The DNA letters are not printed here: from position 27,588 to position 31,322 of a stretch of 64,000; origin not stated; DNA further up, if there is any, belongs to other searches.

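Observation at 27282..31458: Solitary single-chain RM-like enzyme bracketed by direct repeats in the uvrC-icd spacer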

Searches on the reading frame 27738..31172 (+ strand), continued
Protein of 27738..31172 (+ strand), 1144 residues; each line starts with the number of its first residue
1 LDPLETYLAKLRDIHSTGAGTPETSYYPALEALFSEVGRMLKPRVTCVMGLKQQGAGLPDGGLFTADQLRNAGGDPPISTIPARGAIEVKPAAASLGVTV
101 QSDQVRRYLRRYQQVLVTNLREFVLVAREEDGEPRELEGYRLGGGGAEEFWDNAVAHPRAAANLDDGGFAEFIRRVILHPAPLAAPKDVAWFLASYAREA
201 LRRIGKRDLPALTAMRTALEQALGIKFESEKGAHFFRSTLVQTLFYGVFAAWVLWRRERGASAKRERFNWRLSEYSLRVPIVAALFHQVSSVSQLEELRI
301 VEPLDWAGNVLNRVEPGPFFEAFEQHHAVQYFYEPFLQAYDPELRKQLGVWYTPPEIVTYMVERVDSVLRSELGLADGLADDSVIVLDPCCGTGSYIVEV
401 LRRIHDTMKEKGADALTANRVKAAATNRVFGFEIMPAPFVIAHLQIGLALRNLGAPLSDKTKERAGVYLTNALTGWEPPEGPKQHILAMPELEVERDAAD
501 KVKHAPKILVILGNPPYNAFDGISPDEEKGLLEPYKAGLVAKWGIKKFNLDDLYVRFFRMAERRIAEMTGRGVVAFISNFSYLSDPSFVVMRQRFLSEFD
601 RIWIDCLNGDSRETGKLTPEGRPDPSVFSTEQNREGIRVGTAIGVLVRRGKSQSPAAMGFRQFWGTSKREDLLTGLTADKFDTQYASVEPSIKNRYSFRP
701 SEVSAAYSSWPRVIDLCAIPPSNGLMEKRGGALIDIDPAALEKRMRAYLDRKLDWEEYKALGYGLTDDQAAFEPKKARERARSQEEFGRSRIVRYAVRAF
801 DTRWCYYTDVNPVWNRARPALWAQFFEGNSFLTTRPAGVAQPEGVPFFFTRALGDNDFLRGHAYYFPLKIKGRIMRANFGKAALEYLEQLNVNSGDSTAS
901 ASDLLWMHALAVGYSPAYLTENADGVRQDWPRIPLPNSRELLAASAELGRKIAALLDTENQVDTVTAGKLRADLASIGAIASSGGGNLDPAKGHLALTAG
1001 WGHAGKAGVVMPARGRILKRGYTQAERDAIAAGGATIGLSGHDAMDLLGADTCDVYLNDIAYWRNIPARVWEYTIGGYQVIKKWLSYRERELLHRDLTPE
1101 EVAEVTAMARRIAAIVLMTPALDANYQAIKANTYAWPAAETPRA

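Call 16: find_encoding_contigs(protein=P0008, flank=8000, max_places=3)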
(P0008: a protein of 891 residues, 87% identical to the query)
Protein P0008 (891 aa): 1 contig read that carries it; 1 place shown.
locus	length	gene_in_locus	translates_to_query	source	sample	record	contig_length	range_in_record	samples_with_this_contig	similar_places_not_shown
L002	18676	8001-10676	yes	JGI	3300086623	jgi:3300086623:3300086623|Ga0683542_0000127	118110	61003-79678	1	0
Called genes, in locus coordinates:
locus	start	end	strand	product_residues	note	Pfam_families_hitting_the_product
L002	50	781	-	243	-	PF01479:S4, PF01728:FtsJ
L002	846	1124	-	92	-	PF02609:Exonuc_VII_S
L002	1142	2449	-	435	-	PF13742:tRNA_anti_2, PF01336:tRNA_anti-codon, PF02601:Exonuc_VII_L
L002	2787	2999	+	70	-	-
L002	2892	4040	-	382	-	PF08028:Acyl-CoA_dh_2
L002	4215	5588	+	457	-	PF00232:Glyco_hydro_1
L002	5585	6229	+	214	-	-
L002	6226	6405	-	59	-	-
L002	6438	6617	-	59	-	-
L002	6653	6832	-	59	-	-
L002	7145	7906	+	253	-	PF06966:DUF1295 (weak), PF04140:ICMT (weak), PF04191:PEMT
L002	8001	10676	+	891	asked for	PF02384:N6_Mtase, PF18135:Type_ISP_C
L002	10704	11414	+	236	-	PF18135:Type_ISP_C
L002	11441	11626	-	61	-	PF04255:DUF433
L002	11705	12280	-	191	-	PF00075:RNase_H, PF13456:RVT_3 (weak)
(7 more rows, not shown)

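Call 31: find_encoding_contigs(protein=P0002, flank=6000, max_places=4)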
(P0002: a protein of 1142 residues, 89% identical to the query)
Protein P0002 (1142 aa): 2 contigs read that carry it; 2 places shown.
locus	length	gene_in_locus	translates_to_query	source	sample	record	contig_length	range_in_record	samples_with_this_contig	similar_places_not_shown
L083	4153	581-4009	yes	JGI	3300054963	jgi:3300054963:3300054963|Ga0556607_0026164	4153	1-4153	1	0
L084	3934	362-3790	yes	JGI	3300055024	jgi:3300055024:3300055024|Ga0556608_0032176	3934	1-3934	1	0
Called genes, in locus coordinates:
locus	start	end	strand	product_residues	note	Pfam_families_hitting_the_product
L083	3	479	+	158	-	?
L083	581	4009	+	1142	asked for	PF02384:N6_Mtase, PF18135:Type_ISP_C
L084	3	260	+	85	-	?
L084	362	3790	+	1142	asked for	PF02384:N6_Mtase, PF18135:Type_ISP_C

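Call 32: find_encoding_contigs(protein=P0003, flank=6000, max_places=4)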
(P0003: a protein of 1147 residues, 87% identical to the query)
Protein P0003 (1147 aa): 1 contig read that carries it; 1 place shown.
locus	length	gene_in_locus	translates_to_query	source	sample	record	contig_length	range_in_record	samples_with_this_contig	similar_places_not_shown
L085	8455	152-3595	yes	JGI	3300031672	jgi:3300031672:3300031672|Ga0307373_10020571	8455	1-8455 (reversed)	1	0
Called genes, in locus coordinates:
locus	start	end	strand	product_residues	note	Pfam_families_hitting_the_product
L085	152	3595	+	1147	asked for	PF02384:N6_Mtase, PF18135:Type_ISP_C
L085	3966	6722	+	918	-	PF01624:MutS_I, PF05188:MutS_II, PF05192:MutS_III, PF05190:MutS_IV, PF00488:MutS_V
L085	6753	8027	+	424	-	PF01520:Amidase_3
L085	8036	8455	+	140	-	?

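Call 33: find_encoding_contigs(protein=P0007, flank=6000, max_places=4)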
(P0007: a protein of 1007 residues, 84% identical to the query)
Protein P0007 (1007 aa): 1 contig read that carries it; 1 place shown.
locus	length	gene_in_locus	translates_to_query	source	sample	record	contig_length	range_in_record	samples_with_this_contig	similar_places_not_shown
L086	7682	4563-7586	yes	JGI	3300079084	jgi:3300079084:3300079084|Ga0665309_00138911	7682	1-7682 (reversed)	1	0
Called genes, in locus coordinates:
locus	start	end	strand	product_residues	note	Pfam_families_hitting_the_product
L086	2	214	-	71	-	?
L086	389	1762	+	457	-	PF00232:Glyco_hydro_1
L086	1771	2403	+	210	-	-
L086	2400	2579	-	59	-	-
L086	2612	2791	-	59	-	-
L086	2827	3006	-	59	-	-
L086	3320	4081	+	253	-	PF06966:DUF1295 (weak), PF04140:ICMT (weak), PF04191:PEMT (weak)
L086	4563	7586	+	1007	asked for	PF02384:N6_Mtase, PF18135:Type_ISP_C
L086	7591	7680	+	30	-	?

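Call 44: predict_structure(alignment_id=A1)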
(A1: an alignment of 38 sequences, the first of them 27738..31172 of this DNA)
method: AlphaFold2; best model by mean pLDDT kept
length: 1144 residues; sequences in the alignment: 38
mean_pLDDT: 80.8   pTM: 0.60
mean pLDDT of the five models: 80.8, 79.5, 77.7, 73.3, 70.1
residues with pLDDT >= 90: 309; 70-90: 624; 50-70: 175; < 50: 36
segments of 3 or more residues with pLDDT < 50: 53-55, 476-478, 518-524, 610-621, 896-899, 1139-1144
pLDDT, mean of each block of 10 residues (from residue 1): 87 82 85 90 85 64 83 63 89 87 88 90 89 87 84 90 86 90 81 91 72 75 69 79 87 79 73 67 73 63 87 81 61 80 71 81 93 91 84 79 90 80 89 78 82 79 79 54 66 74 71 63 51 78 68 71 82 86 79 91 79 45 61 58 90 85 79 82 84 76 72 86 76 85 93 91 82 87 91 90 89 81 87 75 76 80 83 81 86 57 84 88 70 90 93 92 91 92 88 89 65 81 93 91 91 93 95 86 87 86 94 96 94 72 31
secondary structure, 60 per line:
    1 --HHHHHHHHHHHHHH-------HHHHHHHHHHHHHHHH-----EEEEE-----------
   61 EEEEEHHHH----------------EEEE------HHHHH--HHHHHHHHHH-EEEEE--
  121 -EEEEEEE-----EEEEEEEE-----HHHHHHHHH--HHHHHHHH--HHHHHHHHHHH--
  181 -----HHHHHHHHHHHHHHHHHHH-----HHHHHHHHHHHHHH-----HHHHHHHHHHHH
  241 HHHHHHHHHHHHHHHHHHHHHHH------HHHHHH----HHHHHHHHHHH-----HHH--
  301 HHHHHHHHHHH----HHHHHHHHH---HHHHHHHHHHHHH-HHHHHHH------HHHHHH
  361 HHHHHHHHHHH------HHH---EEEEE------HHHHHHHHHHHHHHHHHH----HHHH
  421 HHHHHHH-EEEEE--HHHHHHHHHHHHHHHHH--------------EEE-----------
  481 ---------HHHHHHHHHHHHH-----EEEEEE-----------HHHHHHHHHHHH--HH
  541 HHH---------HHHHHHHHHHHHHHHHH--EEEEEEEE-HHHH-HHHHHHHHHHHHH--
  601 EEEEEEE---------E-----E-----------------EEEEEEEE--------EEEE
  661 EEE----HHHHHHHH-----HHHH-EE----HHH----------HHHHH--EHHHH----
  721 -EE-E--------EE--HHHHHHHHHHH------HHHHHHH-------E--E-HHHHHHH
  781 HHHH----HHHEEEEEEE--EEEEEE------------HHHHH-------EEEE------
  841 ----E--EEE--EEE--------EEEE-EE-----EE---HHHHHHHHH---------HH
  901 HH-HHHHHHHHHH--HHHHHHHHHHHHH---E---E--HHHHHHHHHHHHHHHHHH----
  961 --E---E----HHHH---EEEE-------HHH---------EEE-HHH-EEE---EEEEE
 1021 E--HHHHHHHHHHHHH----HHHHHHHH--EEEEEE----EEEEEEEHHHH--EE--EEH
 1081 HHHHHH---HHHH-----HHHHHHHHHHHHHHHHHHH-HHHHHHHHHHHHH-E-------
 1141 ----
elements in order (helices of 4 or more, strands of 3 or more residues): H3-16 H24-39 E45-49 E61-65 H66-69 E86-89 H96-100 H103-112 E114-118 E122-128 E134-141 H147-155 H158-165 H168-178 H186-204 H210-223 H229-263 H270-275 H280-290 H301-311 H316-324 H328-340 H342-348 H355-371 E384-388 H395-412 H417-427 E429-433 H436-452 E467-469 H490-502 E508-513 H525-536 H539-543 H553-569 E572-579 H581-584 H586-598 E601-607 E641-648 E657-663 H668-675 H681-684 H705-709 H713-716 H738-748 H755-761 H774-784 E792-798 E801-806 H819-823 E831-834 E848-850 E853-855 E864-867 H881-889 H899-902 H904-913 H916-928 H939-956 H972-975 E979-982 E1002-1004 E1010-1012 E1016-1021 H1024-1036 H1041-1048 E1051-1056 E1061-1067 H1068-1071 H1080-1086 H1090-1093 H1099-1117 H1119-1131

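Call 49: fold_search(model_id=the predicted structure, library=pdb)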
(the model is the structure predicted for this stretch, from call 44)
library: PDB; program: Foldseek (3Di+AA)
matches with E <= 10: 401; with E <= 0.001: 75
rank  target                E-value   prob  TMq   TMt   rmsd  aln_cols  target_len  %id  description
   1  7lo5_B                8.2e-36  1.00  0.47  0.52  20.4      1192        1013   19  cryoEM structure DrdV-DNA complex (released 2021-03-17)
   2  7lo5_A                5.4e-35  1.00  0.46  0.51  20.5      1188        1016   19  cryoEM structure DrdV-DNA complex (released 2021-03-17)
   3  7lo5_C                1.1e-34  1.00  0.48  0.53  21.3      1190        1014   19  cryoEM structure DrdV-DNA complex (released 2021-03-17)
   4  7lvv_A                2.4e-34  1.00  0.46  0.51  20.7      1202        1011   19  cryoEM structure DrdV-DNA complex (released 2021-03-17)
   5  7lo5_D                2.8e-34  1.00  0.48  0.53  21.1      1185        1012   19  cryoEM structure DrdV-DNA complex (released 2021-03-17)
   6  7lvv_B                4.0e-33  1.00  0.47  0.52  20.5      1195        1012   18  cryoEM structure DrdV-DNA complex (released 2021-03-17)
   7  5ffj_B                3.3e-30  1.00  0.49  0.46  11.5      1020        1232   18  Structure of a nuclease-deletion mutant of the Type ISP restriction-modification enzyme LlaGI in complex with a DNA su (released 2016-03-30)
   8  4xqk_B                1.9e-29  1.00  0.47  0.38  12.0      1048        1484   16  ATP-dependent Type ISP restriction-modification enzyme LlaBIII bound to DNA (released 2015-09-16)
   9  4xqk_A                3.9e-29  1.00  0.47  0.37  12.3      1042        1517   15  ATP-dependent Type ISP restriction-modification enzyme LlaBIII bound to DNA (released 2015-09-16)
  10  5ffj_A                6.8e-28  1.00  0.47  0.51  10.5       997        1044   17  Structure of a nuclease-deletion mutant of the Type ISP restriction-modification enzyme LlaGI in complex with a DNA su (released 2016-03-30)
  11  5hr4_C                1.2e-11  1.00  0.29  0.40  13.0       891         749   13  Structure of Type IIL restriction-modification enzyme MmeI in complex with DNA has implications for engineering of new (released 2016-04-27)
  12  9ewz_C                1.2e-11  1.00  0.32  0.31  15.0      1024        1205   13  Cryo-EM structure of the E. coli BrxX methyltransferase in complex with DNA (released 2025-03-05)
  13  5hr4_J                1.8e-11  1.00  0.29  0.40  13.7       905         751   15  Structure of Type IIL restriction-modification enzyme MmeI in complex with DNA has implications for engineering of new (released 2016-04-27)
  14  8cxx_A                3.0e-10  1.00  0.29  0.55   7.6       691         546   14  CamA Adenine Methyltransferase Complexed to Cognate Substrate DNA and Compound 6 (released 2023-01-11)
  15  8cxs_A                3.3e-10  1.00  0.29  0.54   7.9       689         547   14  CamA Adenine Methyltransferase Complexed to Cognate Substrate DNA and Inhibitor MTA (released 2023-01-11)
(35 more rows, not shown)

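Call 66: find_encoding_contigs(protein=P0010, flank=6000, max_places=2)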
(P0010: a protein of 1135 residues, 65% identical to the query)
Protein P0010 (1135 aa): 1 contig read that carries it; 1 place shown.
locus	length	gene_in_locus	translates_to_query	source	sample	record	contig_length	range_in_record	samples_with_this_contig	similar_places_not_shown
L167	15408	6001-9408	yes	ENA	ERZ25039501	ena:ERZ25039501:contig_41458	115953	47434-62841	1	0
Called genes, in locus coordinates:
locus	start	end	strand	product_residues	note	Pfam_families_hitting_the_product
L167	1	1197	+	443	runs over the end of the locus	PF00512:HisKA, PF02518:HATPase_c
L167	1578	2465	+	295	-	PF03976:PPK2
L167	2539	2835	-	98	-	-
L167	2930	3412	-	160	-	PF00571:CBS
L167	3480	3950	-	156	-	PF27746:Small_heat_shock_put (weak), PF00011:HSP20, PF17886:ArsA_HSP20 (faint)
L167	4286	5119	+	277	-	PF00561:Abhydrolase_1, PF12146:Hydrolase_4, PF12697:Abhydrolase_6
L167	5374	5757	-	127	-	PF00903:Glyoxalase, PF13669:Glyoxalase_4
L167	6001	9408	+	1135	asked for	PF02384:N6_Mtase, PF18135:Type_ISP_C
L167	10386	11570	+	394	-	PF02771:Acyl-CoA_dh_N, PF02770:Acyl-CoA_dh_M, PF00441:Acyl-CoA_dh_1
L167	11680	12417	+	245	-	PF12697:Abhydrolase_6 (weak), PF07819:PGAP1 (weak), PF00561:Abhydrolase_1 (weak)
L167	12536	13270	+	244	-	-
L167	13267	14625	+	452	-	-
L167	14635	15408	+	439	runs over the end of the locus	-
